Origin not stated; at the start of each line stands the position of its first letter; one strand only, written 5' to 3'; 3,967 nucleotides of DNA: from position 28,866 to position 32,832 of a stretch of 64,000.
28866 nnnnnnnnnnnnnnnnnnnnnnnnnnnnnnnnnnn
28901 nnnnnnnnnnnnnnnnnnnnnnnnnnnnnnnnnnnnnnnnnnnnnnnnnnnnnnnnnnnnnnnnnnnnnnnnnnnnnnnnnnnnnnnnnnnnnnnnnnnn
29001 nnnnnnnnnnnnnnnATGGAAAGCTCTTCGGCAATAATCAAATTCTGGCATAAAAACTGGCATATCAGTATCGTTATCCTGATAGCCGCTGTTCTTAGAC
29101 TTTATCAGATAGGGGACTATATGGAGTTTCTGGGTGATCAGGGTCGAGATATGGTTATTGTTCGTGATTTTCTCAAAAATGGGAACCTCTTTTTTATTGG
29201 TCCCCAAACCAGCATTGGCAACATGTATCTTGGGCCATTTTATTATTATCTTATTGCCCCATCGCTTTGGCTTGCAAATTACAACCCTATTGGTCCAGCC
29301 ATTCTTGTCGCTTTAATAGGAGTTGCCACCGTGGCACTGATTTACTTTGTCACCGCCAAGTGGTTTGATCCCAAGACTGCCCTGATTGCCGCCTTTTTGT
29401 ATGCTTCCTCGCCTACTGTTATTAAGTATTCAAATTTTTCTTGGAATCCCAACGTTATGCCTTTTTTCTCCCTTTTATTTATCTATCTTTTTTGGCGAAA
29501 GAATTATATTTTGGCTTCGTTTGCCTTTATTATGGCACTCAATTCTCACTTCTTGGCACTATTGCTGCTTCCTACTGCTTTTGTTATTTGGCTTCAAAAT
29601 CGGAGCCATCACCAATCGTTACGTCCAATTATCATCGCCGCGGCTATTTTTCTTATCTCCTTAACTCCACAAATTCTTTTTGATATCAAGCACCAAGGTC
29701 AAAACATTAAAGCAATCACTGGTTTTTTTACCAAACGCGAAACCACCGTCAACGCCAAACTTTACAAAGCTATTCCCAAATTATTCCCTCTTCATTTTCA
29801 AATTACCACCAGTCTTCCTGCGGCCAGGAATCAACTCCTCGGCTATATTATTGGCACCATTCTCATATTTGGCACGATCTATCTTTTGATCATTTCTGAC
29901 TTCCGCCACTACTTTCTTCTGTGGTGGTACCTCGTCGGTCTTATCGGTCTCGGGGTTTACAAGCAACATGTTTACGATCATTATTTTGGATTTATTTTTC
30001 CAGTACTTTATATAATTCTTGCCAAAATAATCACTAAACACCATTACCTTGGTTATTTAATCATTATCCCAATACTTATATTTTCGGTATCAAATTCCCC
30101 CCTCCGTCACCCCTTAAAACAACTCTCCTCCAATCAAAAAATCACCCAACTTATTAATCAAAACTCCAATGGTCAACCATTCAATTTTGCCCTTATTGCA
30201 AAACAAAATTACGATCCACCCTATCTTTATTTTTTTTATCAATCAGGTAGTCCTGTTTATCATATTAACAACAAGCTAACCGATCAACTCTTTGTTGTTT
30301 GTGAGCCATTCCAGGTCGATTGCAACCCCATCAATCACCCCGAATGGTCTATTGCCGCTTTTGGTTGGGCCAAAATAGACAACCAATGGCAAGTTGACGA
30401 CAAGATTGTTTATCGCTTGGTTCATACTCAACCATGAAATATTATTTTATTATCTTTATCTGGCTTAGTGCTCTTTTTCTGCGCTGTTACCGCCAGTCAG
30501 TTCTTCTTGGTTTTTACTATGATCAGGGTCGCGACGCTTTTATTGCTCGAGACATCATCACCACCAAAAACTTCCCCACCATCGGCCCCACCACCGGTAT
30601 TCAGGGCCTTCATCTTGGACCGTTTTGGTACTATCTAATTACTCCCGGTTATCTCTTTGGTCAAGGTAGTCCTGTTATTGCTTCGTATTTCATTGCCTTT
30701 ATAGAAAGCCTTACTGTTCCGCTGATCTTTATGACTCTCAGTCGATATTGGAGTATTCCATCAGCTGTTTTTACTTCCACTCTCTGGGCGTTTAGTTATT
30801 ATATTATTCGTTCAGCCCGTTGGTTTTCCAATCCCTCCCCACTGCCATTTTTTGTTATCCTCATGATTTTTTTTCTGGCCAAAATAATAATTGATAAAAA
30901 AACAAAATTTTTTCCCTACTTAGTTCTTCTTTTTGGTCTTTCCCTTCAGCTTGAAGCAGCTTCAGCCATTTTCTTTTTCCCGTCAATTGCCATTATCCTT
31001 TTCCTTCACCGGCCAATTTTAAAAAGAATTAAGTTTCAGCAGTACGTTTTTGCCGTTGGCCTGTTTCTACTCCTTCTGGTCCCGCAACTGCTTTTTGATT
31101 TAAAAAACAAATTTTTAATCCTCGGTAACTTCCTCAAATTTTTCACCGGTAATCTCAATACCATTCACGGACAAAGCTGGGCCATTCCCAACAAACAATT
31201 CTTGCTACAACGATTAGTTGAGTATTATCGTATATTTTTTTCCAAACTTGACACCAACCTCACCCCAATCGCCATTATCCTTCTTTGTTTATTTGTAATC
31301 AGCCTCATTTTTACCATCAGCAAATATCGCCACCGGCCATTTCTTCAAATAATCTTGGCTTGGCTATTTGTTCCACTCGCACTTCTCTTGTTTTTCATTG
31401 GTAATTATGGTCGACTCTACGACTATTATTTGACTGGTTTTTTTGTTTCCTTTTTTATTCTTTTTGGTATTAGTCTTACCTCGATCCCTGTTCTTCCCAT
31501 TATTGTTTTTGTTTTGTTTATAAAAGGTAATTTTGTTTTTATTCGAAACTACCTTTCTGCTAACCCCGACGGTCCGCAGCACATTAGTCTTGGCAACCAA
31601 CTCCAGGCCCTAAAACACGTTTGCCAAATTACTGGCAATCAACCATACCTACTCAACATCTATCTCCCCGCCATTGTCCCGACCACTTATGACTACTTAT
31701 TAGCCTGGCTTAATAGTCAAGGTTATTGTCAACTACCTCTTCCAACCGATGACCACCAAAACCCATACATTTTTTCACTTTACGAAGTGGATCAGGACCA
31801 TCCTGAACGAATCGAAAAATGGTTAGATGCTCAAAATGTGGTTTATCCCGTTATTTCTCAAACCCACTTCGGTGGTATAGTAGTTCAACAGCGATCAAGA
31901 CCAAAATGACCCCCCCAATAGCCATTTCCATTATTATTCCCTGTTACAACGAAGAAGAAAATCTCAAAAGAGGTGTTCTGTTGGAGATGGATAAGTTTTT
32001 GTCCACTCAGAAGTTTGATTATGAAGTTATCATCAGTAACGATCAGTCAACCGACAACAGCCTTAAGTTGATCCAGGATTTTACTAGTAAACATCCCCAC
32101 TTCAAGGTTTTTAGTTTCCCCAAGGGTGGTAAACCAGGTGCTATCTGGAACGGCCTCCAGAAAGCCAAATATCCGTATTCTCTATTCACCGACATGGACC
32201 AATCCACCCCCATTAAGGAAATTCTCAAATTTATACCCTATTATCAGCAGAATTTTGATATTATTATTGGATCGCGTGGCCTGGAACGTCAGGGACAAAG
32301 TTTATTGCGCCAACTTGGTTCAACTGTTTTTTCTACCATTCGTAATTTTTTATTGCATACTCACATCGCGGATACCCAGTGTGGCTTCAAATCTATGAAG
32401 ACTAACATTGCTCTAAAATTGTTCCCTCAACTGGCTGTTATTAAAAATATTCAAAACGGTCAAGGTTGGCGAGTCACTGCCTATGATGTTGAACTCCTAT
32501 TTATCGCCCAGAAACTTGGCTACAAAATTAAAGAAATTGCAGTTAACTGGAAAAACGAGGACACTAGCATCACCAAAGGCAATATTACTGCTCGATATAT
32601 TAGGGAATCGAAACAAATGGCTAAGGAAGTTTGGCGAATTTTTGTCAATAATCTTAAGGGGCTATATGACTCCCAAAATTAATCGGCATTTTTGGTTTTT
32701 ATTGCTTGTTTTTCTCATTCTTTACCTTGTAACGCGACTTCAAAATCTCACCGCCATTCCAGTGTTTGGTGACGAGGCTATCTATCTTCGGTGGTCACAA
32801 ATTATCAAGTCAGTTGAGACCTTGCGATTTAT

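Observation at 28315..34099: Repeated modules pairing a polyprenol-phosphate sugar synthase (GT2) with a GT-C transferase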

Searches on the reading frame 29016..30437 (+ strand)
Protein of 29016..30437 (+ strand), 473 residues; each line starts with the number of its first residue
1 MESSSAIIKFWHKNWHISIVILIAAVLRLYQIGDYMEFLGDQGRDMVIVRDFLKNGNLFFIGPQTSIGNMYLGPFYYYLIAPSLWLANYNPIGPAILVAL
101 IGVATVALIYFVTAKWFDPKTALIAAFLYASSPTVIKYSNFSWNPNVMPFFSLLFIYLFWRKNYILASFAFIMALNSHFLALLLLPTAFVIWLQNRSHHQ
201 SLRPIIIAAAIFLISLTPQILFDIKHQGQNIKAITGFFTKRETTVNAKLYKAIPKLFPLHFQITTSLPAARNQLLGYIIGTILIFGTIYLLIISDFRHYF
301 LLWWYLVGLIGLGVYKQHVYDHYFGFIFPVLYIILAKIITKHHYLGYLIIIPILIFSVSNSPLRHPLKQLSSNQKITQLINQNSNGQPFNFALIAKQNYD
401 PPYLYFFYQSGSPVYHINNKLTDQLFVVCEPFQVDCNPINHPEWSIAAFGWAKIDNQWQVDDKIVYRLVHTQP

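Call 5: search_protein_families(library=pfam, proteins=[window:29016-30437:+], max_evalue=0.01)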
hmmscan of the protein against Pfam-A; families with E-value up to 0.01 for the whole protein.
window:29016-30437:+ (473 aa): 1 family
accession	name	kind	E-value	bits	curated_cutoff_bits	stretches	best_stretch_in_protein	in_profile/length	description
PF13231.12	PMT_2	-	1.8e-06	28.7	26.1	1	74-220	4-158/160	Dolichyl-phosphate-mannose-protein mannosyltransferase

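Call 9: search_protein_families(library=ncbifam, proteins=[window:29016-30437:+], max_evalue=0.01)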
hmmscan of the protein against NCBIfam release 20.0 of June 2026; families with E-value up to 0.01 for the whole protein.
window:29016-30437:+ (473 aa): 2 families
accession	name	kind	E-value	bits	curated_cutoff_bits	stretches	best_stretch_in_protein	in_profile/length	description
TIGR03663.1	TIGR03663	subfamily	3.2e-10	39.6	126.25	1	17-179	4-148/435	flippase activity-associated protein Agl23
TIGR04154.1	archaeo_STT3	subfamily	0.0039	15.6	450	1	72-135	69-139/831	oligosaccharyl transferase, archaeosortase A system-associated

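Call 12: search_solved_structures(query=window:29016-30437:+, max_evalue=1, show_alignments=1)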
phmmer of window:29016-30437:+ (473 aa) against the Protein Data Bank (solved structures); distinct sequences matched with E-value up to 1: 1.
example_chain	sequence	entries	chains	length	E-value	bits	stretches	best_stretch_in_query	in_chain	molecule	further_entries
3t4z_A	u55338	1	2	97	0.62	11.9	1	279-337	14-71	Potassium channel protein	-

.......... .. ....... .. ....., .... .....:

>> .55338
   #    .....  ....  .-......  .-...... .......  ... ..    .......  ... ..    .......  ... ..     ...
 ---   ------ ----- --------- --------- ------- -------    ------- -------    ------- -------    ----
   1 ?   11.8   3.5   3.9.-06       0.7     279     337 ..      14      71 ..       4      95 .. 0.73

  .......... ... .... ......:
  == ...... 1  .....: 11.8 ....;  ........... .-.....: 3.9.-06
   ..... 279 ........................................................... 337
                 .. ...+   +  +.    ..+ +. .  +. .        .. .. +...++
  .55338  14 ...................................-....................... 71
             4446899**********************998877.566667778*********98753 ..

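Call 26: find_homologous_proteins(query=window:29016-30437:+, max_evalue=0.00001)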
Query window:29016-30437:+ (473 aa): 1987 proteins with E <= 0.00001 among 8000 candidates; the best 120 are listed.
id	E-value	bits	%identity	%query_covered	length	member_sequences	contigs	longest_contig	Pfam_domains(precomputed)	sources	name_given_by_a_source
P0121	8.6e-294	993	100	93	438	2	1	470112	PF13231.13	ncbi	-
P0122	1.3e-219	748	69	98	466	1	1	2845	PF13231.13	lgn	-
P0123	3.8e-202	690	65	100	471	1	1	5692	PF13231.13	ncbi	-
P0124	7.0e-199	680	65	98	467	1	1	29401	PF13231.13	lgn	-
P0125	3.4e-188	644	61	98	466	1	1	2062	PF13231.13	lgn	-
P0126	1.8e-184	632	61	98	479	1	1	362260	PF13231.13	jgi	jgi:4-amino-4-deoxy-L-arabinose transferase-like glycosyltransferase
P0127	7.2e-184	630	62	98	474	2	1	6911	PF13231.13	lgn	-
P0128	3.9e-183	628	61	98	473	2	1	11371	-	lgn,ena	-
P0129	8.1e-183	627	61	97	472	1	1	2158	PF13231.13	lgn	-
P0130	8.3e-182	623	61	97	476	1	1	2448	PF13231.13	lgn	-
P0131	7.0e-181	620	60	99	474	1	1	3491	PF13231.13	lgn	-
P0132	9.5e-181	620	59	98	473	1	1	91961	PF13231.13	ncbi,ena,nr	ncbi:TPA: hypothetical protein DD455_02940 [Candidatus Shapirobacteria bacterium]|nr:hypothetical pr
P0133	1.0e-180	620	61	97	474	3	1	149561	PF13231.13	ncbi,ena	ncbi:MAG: glycosyltransferase family 39 protein [Candidatus Shapirobacteria bacterium]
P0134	1.4e-180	619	61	97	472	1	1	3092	PF09852.16,PF13231.13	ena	-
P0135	9.5e-180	617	60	98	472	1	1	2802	PF13231.13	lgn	-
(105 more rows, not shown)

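Call 42: predict_structure(alignment_id=A2)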
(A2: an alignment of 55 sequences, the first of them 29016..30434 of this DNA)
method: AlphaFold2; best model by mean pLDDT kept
length: 473 residues; sequences in the alignment: 55
mean_pLDDT: 89.7   pTM: 0.90
mean pLDDT of the five models: 89.7, 89.5, 89.1, 87.4, 87.3
residues with pLDDT >= 90: 318; 70-90: 121; 50-70: 27; < 50: 7
segments of 3 or more residues with pLDDT < 50: 62-68
pLDDT, mean of each block of 10 residues (from residue 1): 74 94 97 88 86 78 48 80 95 96 98 97 98 94 90 97 96 90 95 80 90 89 83 77 65 91 96 97 94 91 95 81 91 97 91 96 90 96 97 84 92 94 96 90 92 96 96 78
secondary structure, 60 per line:
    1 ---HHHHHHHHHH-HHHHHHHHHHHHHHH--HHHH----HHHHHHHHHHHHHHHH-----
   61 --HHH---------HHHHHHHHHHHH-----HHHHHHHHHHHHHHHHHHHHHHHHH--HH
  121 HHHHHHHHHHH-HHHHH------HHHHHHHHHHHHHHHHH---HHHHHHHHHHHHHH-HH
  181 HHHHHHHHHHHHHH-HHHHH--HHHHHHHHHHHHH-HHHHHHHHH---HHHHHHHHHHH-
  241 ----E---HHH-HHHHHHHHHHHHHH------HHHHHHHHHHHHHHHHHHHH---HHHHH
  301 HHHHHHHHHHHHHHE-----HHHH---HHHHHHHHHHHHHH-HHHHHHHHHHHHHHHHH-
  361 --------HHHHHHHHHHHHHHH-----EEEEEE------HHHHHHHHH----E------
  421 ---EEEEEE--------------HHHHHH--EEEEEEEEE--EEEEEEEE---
elements in order: H4-13 H15-29 H32-35 H40-55 H75-86 H92-116 H119-131 H133-137 H144-160 H164-177 H179-194 H196-200 H203-215 H217-225 H229-239 H253-266 H273-292 H296-314 H321-324 H328-341 H343-359 H369-383 E389-394 H401-409 E424-429 H444-449 E452-460 E463-470

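Call 44: fold_search(model_id=the predicted structure, library=pdb)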
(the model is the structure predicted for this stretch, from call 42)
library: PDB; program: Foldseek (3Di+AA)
matches with E <= 10: 270; with E <= 0.001: 24
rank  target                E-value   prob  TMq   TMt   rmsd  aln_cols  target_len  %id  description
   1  5f15                  6.7e-08  1.00  0.59  0.52   8.1       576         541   10  Crystal Structure of ArnT from Cupriavidus metallidurans bound to Undecaprenyl phosphate (released 2016-02-17)
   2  5ezm                  1.8e-07  1.00  0.64  0.58   6.6       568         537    9  Crystal Structure of ArnT from Cupriavidus metallidurans in the apo state (released 2016-02-17)
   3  3waj                  6.9e-07  1.00  0.53  0.33  13.1       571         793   14  Crystal structure of the Archaeoglobus fulgidus oligosaccharyltransferase (O29867_ARCFU) complex with Zn and sulfate (released 2013-10-30)
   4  7e9s_A                1.0e-06  1.00  0.56  0.33  13.7       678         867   13  Archaeal oligosaccharyltransferase AglB from Archaeoglobus fulgidus in complex with an inhibitory peptide and a dolich (released 2021-09-08)
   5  8age_A                4.2e-06  1.00  0.55  0.43  11.2       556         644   13  Structure of yeast oligosaccharylransferase complex with acceptor peptide bound (released 2022-12-07)
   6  6ftg_5                5.4e-06  1.00  0.57  0.44  12.0       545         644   13  Subtomogram average of OST-containing ribosome-translocon complexes from canine rough microsomal membranes (released 2018-03-21)
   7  9s6t_A                9.8e-06  1.00  0.64  0.64   6.6       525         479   13  Ternary cryo-EM structure of chicken ALG12 with Dol25-PP-GlcNAc2Man7, Dol25-P-Man, and Fab (released 2026-03-18)
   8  7oci_F                1.0e-05  1.00  0.58  0.45   9.0       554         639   14  Cryo-EM structure of yeast Ost6p containing oligosaccharyltransferase complex (released 2022-02-16)
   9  8b6l_I                1.0e-05  1.00  0.58  0.42  13.2       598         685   12  Subtomogram average of the human Sec61-TRAP-OSTA-translocon (released 2022-12-07)
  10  5gmy_A                1.0e-05  1.00  0.52  0.32  12.7       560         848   14  Crystal structure of the Archaeoglobus fulgidus oligosaccharyltransferase (O29867_ARCFU) tethered with an acceptor pep (released 2017-02-01)
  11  8agc_A                1.2e-05  1.00  0.58  0.42  12.1       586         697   13  Structure of yeast oligosaccharylransferase complex with lipid-linked oligosaccharide and non-acceptor peptide bound (released 2022-12-07)
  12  9n9j_I                1.3e-05  1.00  0.51  0.37  11.3       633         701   12  Structure of a GRP94 folding intermediate engaged with a CCDC134- and FKBP11-bound secretory translocon (released 2025-11-19)
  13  8agb_A                1.4e-05  1.00  0.57  0.44  12.5       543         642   13  Structure of yeast oligosaccharylransferase complex with lipid-linked oligosaccharide bound (released 2022-12-07)
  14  3wak                  1.7e-05  1.00  0.55  0.33  10.5       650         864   12  Crystal structure of the Archaeoglobus fulgidus oligosaccharyltransferase (O29867_ARCFU) in the apo form (released 2013-10-30)
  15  6s7o_A                1.8e-05  1.00  0.57  0.43  11.9       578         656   12  Cryo-EM structure of human oligosaccharyltransferase complex OST-A (released 2019-12-18)
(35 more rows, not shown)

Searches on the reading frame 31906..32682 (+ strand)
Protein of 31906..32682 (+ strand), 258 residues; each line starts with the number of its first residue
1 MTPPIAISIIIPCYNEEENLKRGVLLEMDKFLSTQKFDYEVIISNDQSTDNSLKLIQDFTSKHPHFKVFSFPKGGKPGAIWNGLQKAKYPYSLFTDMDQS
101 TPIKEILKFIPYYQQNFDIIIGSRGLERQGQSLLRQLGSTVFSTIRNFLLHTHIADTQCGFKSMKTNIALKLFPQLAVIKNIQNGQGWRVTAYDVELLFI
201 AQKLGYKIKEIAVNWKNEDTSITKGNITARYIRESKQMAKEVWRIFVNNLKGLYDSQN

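Call 5: search_protein_families(library=pfam, proteins=[window:31906-32682:+], max_evalue=0.01)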
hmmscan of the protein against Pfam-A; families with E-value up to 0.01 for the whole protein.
window:31906-32682:+ (258 aa): 2 families
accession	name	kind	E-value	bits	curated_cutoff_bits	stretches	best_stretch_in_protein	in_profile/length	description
PF00535.33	Glycos_transf_2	-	1.1e-22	81.2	23.3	1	8-169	1-164/168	Glycosyl transferase family 2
PF13733.12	Glyco_transf_7N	-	0.0098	16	27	0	6-48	48-89/134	N-terminal region of glycosyl transferase group 7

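Call 9: search_protein_families(library=ncbifam, proteins=[window:31906-32682:+], max_evalue=0.01)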
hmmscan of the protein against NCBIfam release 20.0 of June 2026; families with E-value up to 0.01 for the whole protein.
window:31906-32682:+ (258 aa): 15 families
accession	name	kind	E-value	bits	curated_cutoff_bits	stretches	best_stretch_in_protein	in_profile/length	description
NF047588.1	GlcsyltransPgfSStrep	equivalog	1.9e-19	70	500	1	6-166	2-161/308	glycosyltransferase PgfS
NF007482.0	PRK10073.1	equivalog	5.2e-13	48.7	423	1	6-100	7-97/334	glycosyltransferase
TIGR03937.1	PgaC_IcaA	equivalog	6.8e-12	45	422.3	1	6-98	46-135/407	poly-beta-1,6-N-acetyl-D-glucosamine synthase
NF007986.1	PRK10714.1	equivalog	1.2e-10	40.9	529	1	7-168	8-168/316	undecaprenyl-phosphate 4-deoxy-4-formamido-L-arabinose transferase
NF050050.1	ProtGlycPglI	equivalog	1.5e-09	37.7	500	1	7-131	4-126/306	GalNAc(5)-diNAcBac-PP-undecaprenol beta-1,3-glucosyltransferase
NF041391.1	DPhHxTase_Halo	equivalog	8.7e-09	34.7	375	1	13-218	3-186/213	dolichyl-phosphate hexose transferase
NF038302.1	EPS_HpsE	equivalog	2.9e-07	29.8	300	1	6-99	2-97/307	hormogonium polysaccharide biosynthesis glycosyltransferase HpsE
TIGR04283.1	glyco_like_mftF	equivalog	3.4e-07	30.1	182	1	7-95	1-79/221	TIGR04283 family arsenosugar biosynthesis glycosyltransferase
NF047683.1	TeichurnBiosyTuaG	equivalog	7.9e-06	25.7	400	1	6-115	7-113/252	teichuronic acid biosynthesis protein TuaG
NF041875.1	EPS_EpsD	equivalog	8.5e-06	25.4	370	1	7-102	1-93/325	exopolysaccharide biosynthesis glycosyltransferase EpsD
TIGR03111.1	glyc2_xrt_Gpos1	hypoth_equivalog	1.1e-05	24.4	363.95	1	6-119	50-162/439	TIGR03111 family XrtG-associated glycosyltransferase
NF038299.1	EPS_HpsN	equivalog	0.00098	18.2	425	1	6-119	2-112/317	hormogonium polysaccharide biosynthesis glycosyltransferase HpsN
NF053739.1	GlytfEpsEBac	equivalog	0.0013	17.8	450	1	7-64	3-56/265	glycosyltransferase EpsE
NF006258.0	PRK08406.1-2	equivalog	0.0047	17.3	243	0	204-225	84-105/142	transcription elongation factor NusA-like protein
NF045692.1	OglycostaseCruG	equivalog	0.0048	15.9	600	1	7-98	43-135/386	2'-O-glycosyltransferase CruG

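Call 11: search_solved_structures(query=window:31906-32682:+, max_evalue=0.001, show_alignments=2)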
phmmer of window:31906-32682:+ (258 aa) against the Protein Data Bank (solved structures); distinct sequences matched with E-value up to 0.001: 16.
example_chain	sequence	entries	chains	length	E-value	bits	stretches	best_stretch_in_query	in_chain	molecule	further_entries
5ekp_C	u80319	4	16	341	4.2e-13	52.6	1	4-190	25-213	Uncharacterized glycosyltransferase sll0501 | Glycosyltransferase sll0501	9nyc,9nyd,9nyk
5eke_A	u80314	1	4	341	4.2e-13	52.6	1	4-190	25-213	Uncharacterized glycosyltransferase sll0501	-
9nye_A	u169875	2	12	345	4.3e-13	52.6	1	4-190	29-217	Glycosyltransferase sll0501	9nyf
5mlz_A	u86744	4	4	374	2.5e-10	43.5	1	5-126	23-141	Dolichol monophosphate mannose synthase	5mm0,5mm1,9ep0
2z87_A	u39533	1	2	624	4.3e-09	39.5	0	7-75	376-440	Chondroitin synthase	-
2z86_A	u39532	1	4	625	4.3e-09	39.5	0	7-75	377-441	Chondroitin synthase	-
6h1j_A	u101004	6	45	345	7.7e-08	35.4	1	7-136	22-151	Probable ss-1,3-N-acetylglucosaminyltransferase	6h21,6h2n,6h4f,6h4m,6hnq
3bcv_A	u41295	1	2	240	2.9e-07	33.5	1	7-100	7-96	Putative glycosyltransferase protein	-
9hwj_A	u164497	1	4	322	1.2e-06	31.5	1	4-159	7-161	Undecaprenyl-phosphate 4-deoxy-4-formamido-L-arabinose transferase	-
5tze_C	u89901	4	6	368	8.2e-06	28.7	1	7-137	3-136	Glycosyl transferase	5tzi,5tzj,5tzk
9bhc_C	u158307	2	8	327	1.1e-05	28.4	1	5-150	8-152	Undecaprenyl-phosphate 4-deoxy-4-formamido-L-arabinose transferase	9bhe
8vxh_A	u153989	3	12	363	1.4e-05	28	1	5-150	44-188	Undecaprenyl-phosphate 4-deoxy-4-formamido-L-arabinose transferase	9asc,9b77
5tz8_A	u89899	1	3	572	1.4e-05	27.9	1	7-137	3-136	Glycosyl transferase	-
5hea_A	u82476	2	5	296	1.5e-05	27.9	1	7-99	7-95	Putative glycosyltransferase (GalT1)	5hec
8bz4_A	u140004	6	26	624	2.2e-05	27.3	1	5-123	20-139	Glycosyltransferase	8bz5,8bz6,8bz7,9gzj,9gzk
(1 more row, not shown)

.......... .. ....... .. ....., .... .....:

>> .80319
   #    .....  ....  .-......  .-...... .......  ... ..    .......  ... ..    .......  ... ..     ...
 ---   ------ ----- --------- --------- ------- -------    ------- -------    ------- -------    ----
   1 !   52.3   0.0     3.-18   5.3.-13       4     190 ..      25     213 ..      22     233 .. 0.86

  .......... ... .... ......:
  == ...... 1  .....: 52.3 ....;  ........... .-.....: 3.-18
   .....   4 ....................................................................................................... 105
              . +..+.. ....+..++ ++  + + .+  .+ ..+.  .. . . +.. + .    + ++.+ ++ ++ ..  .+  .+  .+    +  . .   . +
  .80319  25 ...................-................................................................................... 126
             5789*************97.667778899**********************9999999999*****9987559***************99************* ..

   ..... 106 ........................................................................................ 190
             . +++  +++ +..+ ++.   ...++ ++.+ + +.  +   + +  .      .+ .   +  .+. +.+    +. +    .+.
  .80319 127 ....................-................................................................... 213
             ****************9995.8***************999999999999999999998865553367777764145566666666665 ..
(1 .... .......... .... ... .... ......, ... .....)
